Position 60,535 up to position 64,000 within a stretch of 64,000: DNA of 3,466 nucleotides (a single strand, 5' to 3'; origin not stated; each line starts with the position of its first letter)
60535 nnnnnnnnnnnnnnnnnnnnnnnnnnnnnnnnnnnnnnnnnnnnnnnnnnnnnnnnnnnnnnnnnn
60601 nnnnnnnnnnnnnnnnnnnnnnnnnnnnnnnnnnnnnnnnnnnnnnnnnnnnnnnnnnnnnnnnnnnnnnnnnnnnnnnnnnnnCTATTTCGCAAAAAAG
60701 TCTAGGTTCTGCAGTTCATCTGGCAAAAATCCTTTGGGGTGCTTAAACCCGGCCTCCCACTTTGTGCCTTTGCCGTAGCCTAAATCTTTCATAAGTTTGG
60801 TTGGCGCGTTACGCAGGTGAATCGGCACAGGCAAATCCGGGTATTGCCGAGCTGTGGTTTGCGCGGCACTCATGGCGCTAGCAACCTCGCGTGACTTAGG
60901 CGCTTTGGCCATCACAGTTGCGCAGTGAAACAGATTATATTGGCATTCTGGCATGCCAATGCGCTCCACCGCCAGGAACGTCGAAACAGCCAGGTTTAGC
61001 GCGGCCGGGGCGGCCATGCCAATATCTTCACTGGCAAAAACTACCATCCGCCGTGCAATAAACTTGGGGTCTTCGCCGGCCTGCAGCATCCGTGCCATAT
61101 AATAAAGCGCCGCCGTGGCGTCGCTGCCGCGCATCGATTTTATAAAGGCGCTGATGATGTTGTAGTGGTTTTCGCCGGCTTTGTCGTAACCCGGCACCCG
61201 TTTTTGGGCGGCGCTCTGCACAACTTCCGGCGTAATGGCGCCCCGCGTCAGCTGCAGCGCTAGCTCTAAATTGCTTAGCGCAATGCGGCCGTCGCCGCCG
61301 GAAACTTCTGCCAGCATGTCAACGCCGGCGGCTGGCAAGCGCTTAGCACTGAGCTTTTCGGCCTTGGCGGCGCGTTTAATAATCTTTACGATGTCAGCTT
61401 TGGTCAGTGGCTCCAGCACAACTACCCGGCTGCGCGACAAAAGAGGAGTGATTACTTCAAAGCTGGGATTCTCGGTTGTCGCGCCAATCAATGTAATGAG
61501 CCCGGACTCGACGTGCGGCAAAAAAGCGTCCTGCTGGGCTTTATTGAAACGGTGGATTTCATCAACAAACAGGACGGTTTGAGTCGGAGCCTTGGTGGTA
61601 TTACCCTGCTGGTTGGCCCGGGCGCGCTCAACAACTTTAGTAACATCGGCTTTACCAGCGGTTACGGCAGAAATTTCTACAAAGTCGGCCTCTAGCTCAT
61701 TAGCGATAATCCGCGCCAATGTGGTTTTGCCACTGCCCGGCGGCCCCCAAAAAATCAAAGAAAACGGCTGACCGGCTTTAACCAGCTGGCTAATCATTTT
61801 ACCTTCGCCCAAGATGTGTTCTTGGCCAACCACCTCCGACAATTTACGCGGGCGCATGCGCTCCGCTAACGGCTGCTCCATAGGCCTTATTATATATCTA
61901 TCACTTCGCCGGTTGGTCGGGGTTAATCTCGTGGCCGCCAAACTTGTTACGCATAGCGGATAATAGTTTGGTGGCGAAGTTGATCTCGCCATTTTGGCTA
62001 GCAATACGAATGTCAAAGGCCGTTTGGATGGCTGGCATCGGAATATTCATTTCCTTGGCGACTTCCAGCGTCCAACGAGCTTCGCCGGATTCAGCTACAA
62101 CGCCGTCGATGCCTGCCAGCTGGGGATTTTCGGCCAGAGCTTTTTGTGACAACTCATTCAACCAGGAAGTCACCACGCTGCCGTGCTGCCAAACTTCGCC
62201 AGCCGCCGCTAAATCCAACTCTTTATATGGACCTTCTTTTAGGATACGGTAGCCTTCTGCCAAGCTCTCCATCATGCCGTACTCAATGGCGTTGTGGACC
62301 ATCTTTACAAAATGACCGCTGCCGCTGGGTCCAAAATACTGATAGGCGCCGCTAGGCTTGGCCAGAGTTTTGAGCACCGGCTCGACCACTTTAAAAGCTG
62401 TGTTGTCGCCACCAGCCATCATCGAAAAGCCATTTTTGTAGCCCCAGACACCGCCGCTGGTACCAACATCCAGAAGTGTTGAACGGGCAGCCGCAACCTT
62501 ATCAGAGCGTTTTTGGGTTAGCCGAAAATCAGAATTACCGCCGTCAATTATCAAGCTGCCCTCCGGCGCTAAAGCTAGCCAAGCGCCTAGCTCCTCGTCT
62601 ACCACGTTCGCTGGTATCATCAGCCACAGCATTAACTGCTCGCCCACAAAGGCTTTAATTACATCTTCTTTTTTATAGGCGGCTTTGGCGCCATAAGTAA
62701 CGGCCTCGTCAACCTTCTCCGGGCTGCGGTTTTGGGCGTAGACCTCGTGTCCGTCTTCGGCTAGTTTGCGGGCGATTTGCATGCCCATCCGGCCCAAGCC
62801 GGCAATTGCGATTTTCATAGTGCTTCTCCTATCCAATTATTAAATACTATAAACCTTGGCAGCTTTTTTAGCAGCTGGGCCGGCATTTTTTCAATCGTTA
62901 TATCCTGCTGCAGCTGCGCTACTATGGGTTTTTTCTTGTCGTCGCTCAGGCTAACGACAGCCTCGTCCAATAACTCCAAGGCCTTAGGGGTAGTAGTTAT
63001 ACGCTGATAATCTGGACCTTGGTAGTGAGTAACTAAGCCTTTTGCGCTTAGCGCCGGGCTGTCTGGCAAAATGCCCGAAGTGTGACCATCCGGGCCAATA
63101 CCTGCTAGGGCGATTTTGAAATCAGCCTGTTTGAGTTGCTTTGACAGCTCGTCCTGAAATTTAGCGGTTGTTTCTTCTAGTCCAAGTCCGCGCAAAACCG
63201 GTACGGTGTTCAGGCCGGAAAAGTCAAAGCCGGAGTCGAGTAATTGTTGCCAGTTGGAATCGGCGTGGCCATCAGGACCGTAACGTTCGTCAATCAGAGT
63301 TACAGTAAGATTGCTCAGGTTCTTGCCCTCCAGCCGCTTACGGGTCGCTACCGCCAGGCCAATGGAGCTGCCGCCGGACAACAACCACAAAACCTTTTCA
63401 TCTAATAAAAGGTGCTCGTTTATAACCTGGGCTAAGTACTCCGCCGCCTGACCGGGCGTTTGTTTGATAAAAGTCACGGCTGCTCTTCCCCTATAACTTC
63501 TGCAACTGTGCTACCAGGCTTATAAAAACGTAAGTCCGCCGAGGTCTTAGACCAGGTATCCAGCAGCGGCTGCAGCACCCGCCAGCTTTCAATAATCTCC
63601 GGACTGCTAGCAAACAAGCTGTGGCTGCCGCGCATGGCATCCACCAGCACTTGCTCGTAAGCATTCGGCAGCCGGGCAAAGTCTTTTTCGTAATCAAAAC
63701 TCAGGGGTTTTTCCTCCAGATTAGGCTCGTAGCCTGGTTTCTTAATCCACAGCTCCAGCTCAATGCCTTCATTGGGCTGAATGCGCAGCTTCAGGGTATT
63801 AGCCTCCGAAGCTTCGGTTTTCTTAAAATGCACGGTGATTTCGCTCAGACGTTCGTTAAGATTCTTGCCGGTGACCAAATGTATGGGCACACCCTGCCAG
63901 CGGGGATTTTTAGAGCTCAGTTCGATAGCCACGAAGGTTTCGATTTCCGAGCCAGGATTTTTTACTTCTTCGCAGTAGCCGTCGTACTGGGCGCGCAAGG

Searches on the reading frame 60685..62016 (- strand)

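Call 53: search_protein_families(library=pfam, proteins=[window:60685-62016:-], max_evalue=0.00001)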
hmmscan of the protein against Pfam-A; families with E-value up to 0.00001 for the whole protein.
window:60685-62016:- (443 aa): 6 families
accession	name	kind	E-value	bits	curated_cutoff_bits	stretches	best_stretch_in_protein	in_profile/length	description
PF12002.13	MgsA_C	-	6.1e-50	169.8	27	1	297-441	1-148/167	MgsA AAA+ ATPase C terminal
PF16193.11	AAA_assoc_2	-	3.2e-21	75.8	34.3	1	230-296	10-81/81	AAA C-terminal domain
PF00004.35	AAA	-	1.2e-17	65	21.2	1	87-197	1-124/131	ATPase family associated with various cellular activities (AAA)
PF05496.18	RuvB_N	-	1.5e-14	54.5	27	1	54-176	1-115/159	Holliday junction DNA helicase RuvB P-loop domain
PF01078.27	Mg_chelatase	-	5.8e-07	29.6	20.3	0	59-119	2-61/207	Magnesium chelatase, subunit ChlI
PF07728.20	AAA_5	-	5.3e-06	26.9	22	0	87-171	2-92/139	AAA domain (dynein-related subfamily)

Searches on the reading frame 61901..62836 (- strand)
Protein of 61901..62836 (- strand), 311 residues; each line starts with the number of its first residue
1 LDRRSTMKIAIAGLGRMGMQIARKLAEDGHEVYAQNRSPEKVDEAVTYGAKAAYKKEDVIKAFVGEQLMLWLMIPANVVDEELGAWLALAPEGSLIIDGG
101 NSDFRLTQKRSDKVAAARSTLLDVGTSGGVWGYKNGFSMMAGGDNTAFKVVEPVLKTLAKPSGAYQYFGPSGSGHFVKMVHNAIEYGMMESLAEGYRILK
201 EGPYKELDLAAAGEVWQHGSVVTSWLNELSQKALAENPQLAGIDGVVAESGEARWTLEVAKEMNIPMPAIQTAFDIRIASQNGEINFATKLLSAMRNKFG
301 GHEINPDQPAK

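Call 53: search_protein_families(library=pfam, proteins=[window:61901-62836:-], max_evalue=0.00001)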
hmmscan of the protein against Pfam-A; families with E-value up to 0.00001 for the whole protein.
window:61901-62836:- (311 aa): 3 families
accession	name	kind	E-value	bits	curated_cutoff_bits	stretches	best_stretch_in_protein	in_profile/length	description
PF03446.21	NAD_binding_2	-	8.5e-33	114.1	21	1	8-160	1-154/161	NAD binding domain of 6-phosphogluconate dehydrogenase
PF00393.24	6PGD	-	2.3e-20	73.6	27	1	174-286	1-119/290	6-phosphogluconate dehydrogenase, C-terminal domain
PF03807.23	F420_oxidored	-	2e-07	32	21.6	1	8-98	1-90/94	NADP oxidoreductase coenzyme F420-dependent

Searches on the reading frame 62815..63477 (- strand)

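Call 53: search_protein_families(library=pfam, proteins=[window:62815-63477:-], max_evalue=0.00001)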
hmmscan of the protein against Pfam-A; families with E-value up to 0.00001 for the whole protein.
window:62815-63477:- (220 aa): 1 family
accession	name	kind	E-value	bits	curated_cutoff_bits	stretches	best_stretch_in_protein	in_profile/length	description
PF01182.26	Glucosamine_iso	-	3.8e-24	86.2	27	1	10-204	9-217/225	Glucosamine-6-phosphate isomerases/6-phosphogluconolactonase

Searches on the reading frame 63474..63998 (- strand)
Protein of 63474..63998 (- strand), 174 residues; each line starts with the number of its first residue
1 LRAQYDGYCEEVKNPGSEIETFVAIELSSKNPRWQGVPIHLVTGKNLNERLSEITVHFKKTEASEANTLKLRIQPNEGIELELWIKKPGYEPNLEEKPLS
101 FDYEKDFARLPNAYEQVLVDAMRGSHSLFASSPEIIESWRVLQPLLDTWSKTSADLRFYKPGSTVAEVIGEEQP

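Call 53: search_protein_families(library=pfam, proteins=[window:63474-63998:-], max_evalue=0.00001)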
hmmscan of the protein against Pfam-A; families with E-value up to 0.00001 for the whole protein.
window:63474-63998:- (174 aa): 1 family
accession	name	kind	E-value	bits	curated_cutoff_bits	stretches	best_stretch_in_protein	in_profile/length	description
PF02781.21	G6PD_C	-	2.5e-42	145.4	27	1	4-164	110-279/296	Glucose-6-phosphate dehydrogenase, C-terminal domain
